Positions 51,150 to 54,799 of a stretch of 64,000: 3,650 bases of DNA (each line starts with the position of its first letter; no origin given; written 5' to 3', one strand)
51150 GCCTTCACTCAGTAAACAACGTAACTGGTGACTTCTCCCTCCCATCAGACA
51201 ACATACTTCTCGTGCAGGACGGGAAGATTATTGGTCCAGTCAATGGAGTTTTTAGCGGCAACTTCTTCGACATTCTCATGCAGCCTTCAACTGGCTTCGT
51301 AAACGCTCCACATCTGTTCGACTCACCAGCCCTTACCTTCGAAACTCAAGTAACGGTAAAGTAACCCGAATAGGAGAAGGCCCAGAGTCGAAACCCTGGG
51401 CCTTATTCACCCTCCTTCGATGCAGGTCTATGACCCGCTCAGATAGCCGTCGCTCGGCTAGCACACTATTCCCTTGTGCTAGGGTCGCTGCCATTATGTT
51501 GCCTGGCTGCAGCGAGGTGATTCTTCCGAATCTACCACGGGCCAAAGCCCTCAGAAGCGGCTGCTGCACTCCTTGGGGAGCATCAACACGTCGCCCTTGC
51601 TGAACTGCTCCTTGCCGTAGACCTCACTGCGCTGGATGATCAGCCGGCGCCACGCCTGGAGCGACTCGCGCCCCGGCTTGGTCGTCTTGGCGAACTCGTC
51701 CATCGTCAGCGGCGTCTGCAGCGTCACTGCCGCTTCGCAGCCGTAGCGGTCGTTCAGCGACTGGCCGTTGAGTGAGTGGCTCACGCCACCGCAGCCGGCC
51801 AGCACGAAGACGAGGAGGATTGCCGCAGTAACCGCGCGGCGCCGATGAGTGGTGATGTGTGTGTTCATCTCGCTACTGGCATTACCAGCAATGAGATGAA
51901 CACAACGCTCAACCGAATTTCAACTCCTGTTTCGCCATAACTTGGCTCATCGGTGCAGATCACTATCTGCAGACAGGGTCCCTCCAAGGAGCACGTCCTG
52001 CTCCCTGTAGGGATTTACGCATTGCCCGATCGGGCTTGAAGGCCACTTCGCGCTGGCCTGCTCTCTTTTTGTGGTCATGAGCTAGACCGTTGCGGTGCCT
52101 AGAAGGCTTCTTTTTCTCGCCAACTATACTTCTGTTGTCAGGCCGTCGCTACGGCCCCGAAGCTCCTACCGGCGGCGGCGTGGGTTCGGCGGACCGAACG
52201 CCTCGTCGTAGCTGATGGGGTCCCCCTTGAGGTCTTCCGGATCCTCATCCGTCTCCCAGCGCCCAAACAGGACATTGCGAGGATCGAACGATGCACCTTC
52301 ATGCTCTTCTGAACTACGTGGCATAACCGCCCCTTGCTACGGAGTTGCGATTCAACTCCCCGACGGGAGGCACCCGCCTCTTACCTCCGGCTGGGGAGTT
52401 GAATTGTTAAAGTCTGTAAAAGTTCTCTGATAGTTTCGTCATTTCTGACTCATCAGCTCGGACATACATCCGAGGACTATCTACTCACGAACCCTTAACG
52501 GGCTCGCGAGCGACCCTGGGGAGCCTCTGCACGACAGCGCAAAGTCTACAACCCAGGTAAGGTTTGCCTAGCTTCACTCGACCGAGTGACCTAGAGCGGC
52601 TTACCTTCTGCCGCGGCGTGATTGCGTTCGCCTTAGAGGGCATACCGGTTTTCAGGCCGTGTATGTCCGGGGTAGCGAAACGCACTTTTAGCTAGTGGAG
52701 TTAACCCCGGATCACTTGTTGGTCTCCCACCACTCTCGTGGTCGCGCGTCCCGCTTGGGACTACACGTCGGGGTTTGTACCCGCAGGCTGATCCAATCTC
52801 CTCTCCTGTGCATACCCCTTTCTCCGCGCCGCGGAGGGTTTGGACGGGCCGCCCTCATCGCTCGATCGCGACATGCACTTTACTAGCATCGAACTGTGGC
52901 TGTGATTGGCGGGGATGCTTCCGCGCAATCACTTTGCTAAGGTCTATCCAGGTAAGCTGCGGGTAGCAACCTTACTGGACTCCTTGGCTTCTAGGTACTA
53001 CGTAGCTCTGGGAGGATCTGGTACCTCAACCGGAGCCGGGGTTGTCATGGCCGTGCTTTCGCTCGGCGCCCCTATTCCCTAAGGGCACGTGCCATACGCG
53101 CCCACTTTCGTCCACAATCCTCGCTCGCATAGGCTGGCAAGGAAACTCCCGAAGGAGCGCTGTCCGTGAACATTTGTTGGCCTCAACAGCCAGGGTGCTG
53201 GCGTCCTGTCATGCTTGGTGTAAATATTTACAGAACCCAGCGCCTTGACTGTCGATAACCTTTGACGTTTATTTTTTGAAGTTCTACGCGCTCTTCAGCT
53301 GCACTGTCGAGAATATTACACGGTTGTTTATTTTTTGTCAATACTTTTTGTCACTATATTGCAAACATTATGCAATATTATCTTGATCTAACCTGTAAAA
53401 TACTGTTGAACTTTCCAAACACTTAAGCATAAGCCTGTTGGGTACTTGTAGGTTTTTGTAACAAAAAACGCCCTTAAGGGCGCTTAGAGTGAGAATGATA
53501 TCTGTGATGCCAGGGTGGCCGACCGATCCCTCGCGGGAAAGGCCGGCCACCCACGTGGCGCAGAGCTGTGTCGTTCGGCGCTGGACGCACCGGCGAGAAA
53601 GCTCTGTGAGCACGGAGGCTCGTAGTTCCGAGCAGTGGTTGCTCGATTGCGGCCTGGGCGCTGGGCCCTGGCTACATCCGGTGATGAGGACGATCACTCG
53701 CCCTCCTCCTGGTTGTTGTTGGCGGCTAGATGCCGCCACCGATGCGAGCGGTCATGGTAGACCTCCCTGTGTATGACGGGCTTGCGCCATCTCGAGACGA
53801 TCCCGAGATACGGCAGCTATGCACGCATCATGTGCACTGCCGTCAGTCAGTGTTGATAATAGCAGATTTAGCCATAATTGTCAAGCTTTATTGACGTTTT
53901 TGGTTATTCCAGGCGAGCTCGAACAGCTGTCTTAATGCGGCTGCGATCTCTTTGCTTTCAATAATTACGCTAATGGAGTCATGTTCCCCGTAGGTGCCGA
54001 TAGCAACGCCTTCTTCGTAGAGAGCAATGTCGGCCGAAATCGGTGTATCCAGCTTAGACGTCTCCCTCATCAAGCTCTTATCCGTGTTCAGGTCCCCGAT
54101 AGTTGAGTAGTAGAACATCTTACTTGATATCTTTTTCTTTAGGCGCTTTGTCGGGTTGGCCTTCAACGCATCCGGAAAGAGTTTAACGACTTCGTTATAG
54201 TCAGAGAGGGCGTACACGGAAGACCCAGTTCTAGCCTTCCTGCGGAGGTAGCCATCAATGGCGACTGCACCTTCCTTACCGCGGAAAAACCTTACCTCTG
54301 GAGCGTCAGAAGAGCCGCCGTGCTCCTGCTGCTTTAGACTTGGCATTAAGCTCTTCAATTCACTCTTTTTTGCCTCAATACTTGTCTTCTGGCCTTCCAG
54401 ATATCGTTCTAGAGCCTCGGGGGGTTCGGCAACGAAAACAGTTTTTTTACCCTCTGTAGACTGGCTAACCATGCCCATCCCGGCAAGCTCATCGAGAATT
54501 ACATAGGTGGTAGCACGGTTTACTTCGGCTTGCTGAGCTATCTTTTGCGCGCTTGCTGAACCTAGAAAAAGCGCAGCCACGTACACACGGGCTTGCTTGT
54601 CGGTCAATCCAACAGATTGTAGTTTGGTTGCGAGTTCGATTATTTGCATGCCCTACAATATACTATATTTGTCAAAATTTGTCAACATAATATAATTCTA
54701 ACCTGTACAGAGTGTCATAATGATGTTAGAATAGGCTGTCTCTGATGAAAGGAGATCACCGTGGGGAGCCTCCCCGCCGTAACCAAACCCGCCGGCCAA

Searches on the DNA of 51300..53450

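Call 102: search_rna_families(source=window, start=51300, end=53450, threshold=evalue, max_evalue=1)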
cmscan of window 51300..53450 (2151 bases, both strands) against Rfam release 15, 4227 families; matches with E-value up to 1: 1.
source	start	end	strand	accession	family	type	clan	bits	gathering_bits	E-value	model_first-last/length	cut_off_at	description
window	52428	52482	-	RF00008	Hammerhead_3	Gene; ribozyme;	CL00010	43.5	48.5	1.2e-07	1-54/54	no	Hammerhead ribozyme (type III)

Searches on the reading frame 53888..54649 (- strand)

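Call 72: search_protein_families(library=pfam, proteins=[window:53888-54649:-], max_evalue=0.01)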
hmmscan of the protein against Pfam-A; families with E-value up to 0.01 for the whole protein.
window:53888-54649:- (253 aa): 2 families
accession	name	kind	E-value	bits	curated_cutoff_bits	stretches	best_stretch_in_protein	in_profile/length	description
PF01978.25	TrmB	-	4.5e-12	46.1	25.6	1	10-78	1-68/68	Sugar-specific transcriptional regulator TrmB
PF24033.1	DUF7342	-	4.8e-06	27.1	31.6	1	22-108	7-92/150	Family of unknown function (DUF7342)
